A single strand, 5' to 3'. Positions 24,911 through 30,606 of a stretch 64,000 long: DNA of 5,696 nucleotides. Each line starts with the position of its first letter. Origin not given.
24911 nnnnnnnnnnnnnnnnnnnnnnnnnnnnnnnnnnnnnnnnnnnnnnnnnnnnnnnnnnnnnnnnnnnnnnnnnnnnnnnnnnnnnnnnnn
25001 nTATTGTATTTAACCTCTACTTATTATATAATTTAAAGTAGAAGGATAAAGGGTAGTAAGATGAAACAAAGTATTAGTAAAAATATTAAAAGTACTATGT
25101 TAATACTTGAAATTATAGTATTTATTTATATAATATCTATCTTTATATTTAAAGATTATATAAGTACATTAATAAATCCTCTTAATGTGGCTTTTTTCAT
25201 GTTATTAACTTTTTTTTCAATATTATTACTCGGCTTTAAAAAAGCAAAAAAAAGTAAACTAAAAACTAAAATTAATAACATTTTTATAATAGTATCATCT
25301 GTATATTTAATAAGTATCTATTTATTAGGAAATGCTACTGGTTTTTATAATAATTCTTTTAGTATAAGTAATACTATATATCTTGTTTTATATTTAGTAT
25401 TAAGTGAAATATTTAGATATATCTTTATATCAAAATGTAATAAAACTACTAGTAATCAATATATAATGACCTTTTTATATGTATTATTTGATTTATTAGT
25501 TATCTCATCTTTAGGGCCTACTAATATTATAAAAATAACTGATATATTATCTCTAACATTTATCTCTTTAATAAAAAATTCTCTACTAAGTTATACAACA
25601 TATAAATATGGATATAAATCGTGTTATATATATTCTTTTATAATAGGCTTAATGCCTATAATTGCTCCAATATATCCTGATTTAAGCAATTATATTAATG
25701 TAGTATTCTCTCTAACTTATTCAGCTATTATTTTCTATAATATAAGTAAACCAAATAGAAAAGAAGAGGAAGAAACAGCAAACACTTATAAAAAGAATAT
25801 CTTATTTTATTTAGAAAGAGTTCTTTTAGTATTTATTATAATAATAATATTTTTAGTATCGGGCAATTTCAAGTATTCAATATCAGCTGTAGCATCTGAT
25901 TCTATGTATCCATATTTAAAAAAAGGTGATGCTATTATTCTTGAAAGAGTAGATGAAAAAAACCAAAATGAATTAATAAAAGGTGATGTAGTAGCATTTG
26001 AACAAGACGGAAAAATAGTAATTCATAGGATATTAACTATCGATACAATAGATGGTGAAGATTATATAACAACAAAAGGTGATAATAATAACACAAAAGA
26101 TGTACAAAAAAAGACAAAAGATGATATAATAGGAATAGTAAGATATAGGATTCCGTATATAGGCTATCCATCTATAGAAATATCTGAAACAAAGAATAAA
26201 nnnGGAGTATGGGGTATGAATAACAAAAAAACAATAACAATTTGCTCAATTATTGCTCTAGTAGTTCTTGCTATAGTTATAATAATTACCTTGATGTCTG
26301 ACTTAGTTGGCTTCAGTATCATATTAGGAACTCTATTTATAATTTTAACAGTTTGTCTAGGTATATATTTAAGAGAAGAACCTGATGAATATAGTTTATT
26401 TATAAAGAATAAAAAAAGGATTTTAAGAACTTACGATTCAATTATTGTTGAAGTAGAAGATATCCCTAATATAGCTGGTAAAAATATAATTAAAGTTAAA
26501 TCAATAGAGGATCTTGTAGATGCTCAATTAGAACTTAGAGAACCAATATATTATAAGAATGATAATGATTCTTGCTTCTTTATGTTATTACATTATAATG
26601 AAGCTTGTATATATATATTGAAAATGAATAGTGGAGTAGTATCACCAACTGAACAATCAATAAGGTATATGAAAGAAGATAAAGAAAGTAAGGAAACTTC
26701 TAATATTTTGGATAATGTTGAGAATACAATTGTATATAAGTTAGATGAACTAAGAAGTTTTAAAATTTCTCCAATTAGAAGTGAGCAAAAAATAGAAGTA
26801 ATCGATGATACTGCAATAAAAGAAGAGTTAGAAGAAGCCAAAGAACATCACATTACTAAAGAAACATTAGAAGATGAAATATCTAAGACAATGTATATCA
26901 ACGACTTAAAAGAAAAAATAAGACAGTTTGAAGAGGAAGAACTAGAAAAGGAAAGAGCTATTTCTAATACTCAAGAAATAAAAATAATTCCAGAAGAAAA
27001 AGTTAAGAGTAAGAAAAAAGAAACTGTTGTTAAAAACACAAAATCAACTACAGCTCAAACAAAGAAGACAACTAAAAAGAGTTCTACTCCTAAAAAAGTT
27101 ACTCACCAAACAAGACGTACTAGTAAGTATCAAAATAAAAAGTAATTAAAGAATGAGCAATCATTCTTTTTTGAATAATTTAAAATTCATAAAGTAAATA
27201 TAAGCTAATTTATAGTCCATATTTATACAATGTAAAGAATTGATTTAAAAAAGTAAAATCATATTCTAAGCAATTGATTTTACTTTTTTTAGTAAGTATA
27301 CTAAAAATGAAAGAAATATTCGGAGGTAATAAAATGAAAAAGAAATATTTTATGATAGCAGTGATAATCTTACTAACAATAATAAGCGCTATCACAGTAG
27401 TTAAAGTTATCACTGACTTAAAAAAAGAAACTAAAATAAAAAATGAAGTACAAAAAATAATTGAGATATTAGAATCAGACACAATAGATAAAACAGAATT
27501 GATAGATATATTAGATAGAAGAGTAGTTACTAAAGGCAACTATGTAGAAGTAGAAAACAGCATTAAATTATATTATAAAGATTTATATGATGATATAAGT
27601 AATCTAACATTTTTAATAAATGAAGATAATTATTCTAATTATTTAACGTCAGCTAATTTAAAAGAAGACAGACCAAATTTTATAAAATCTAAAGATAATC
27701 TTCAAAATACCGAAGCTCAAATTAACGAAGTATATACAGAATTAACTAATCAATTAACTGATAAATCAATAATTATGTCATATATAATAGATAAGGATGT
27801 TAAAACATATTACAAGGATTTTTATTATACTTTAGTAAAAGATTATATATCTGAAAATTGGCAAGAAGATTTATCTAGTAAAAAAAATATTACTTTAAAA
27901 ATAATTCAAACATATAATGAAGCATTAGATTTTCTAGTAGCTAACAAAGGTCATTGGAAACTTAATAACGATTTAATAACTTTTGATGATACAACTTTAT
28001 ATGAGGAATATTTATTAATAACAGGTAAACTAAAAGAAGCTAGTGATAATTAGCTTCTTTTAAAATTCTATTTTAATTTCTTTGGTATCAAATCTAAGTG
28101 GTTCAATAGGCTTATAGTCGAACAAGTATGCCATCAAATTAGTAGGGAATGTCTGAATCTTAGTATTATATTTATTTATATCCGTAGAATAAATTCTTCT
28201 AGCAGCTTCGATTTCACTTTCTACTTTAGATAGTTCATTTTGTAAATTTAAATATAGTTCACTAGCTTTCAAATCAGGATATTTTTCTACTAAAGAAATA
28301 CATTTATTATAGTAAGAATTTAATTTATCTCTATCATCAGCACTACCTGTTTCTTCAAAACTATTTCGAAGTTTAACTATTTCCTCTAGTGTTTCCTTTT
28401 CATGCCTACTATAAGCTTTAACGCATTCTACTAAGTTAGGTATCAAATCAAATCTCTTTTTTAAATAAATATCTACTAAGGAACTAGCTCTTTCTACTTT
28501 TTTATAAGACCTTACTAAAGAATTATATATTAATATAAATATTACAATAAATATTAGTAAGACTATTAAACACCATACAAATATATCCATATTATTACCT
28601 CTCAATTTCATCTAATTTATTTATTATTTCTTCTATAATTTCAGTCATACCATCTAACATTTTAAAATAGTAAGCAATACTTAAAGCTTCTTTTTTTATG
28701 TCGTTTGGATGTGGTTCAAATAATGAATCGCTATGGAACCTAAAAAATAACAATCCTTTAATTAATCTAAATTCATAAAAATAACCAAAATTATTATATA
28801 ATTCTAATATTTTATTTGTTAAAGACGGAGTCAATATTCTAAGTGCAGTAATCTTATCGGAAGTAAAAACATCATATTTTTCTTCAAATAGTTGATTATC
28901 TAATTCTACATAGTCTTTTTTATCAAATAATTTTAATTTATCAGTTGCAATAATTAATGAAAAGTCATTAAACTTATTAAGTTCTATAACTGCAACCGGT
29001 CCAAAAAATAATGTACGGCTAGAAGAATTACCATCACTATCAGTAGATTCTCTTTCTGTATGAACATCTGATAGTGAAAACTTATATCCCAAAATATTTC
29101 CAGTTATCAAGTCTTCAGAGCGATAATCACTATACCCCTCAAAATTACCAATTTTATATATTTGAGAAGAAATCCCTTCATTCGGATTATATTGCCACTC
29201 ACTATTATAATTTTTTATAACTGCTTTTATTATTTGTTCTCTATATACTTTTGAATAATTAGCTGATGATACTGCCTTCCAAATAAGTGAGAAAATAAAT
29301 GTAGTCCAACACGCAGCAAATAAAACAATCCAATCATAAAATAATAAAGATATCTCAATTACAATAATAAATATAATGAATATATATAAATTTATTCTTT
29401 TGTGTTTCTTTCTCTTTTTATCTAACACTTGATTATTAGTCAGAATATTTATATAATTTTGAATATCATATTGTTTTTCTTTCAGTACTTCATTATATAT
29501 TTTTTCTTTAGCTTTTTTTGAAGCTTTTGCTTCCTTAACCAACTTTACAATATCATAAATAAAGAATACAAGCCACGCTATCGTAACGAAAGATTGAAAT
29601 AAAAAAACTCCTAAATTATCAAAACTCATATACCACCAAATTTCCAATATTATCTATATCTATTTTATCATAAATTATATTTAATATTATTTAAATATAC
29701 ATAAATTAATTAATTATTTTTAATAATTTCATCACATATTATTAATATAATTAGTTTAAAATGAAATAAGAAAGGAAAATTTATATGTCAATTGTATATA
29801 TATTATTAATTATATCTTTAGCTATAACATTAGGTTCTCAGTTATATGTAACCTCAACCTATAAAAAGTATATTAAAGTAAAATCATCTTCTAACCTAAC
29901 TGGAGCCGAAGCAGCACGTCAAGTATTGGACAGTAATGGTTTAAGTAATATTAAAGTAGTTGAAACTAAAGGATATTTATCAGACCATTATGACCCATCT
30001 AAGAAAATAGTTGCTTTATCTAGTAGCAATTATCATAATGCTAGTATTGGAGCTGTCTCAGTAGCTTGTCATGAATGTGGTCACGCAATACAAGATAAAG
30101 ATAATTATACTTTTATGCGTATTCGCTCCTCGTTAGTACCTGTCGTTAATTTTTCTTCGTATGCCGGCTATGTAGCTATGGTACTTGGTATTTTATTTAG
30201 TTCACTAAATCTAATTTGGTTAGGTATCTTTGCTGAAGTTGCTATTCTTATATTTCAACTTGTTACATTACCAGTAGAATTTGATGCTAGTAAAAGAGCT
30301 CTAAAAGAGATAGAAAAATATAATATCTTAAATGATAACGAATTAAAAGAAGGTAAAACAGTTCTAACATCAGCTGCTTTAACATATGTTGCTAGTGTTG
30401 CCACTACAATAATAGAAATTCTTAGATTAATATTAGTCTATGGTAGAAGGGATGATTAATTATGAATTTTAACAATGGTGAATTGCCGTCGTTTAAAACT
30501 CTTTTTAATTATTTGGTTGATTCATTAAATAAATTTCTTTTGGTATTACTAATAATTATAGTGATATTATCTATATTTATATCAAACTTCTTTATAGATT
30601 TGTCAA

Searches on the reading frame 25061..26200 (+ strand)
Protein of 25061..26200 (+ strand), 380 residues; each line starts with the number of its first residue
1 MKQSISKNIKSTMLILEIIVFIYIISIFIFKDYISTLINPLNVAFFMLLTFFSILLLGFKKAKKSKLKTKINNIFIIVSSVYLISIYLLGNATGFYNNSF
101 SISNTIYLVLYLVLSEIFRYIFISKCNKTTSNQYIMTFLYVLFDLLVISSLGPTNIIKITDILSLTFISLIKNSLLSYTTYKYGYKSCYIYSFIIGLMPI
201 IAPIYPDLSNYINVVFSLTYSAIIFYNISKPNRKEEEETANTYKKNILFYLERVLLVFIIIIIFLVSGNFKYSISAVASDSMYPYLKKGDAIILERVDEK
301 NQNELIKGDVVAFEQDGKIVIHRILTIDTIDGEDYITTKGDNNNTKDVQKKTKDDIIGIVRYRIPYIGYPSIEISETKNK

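Call 39: search_protein_families(library=pfam, proteins=[window:25061-26200:+], max_evalue=0.001)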
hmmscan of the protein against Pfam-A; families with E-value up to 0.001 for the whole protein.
window:25061-26200:+ (380 aa): 2 families
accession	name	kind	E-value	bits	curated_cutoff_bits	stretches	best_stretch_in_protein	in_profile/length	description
PF10502.14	Peptidase_S26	-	3.4e-06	27.6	22.9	1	252-319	3-72/168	Signal peptidase, peptidase S26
PF00717.28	Peptidase_S24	-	5.9e-06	26.4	23.3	1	273-360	36-115/116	Peptidase S24-like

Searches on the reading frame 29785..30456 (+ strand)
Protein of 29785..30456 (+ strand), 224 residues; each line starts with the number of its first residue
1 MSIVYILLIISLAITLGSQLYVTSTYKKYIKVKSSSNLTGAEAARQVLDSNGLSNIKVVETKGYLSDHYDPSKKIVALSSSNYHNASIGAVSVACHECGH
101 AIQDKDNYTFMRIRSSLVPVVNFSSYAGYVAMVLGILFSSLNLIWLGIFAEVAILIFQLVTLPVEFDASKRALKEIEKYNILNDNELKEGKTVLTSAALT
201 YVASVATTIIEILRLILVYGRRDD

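Call 13: search_protein_families(library=pfam, proteins=[window:29785-30456:+], max_evalue=0.01)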
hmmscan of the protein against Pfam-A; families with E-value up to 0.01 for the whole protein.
window:29785-30456:+ (224 aa): 1 family
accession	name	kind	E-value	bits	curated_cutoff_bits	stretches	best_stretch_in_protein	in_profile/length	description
PF04298.18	Zn_peptidase_2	-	4.1e-81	272.1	27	1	5-219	2-217/218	Putative neutral zinc metallopeptidase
